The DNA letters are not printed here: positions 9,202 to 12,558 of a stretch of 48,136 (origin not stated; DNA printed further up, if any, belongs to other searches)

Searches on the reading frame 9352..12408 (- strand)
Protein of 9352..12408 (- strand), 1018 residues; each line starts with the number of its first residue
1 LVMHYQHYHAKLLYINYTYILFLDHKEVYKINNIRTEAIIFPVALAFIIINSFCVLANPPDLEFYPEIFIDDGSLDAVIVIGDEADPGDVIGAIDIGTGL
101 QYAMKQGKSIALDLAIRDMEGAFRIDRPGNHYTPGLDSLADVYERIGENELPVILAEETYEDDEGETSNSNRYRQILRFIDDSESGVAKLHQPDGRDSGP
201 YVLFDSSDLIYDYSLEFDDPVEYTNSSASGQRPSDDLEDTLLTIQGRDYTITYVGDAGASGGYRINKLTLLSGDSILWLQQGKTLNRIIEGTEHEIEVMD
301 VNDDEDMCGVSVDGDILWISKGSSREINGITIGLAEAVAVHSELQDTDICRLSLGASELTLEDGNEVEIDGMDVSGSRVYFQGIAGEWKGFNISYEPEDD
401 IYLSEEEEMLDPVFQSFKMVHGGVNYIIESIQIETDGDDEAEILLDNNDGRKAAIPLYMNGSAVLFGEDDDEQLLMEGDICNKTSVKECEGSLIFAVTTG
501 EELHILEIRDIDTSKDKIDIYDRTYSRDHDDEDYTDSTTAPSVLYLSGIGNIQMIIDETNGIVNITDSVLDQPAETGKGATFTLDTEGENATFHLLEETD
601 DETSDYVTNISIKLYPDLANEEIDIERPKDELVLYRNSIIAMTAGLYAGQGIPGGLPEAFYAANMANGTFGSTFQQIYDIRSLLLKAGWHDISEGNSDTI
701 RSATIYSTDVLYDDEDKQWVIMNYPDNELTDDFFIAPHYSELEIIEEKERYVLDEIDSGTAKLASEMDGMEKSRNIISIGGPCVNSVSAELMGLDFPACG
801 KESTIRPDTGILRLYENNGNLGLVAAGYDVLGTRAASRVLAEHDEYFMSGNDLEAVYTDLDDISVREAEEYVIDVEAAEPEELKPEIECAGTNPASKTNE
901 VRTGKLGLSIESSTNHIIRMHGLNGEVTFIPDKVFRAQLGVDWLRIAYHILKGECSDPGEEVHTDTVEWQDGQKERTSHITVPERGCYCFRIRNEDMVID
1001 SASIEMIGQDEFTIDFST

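Call 51: search_protein_families(library=pfam, proteins=[window:9352-12408:-], max_evalue=0.001)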
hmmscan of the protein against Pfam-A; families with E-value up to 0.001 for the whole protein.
window:9352-12408:- (1018 aa): 1 family
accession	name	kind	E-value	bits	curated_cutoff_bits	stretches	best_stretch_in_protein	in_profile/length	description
PF05124.17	S_layer_C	-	3.1e-13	50.2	23.9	1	600-842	83-175/177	S-layer like family, outer domain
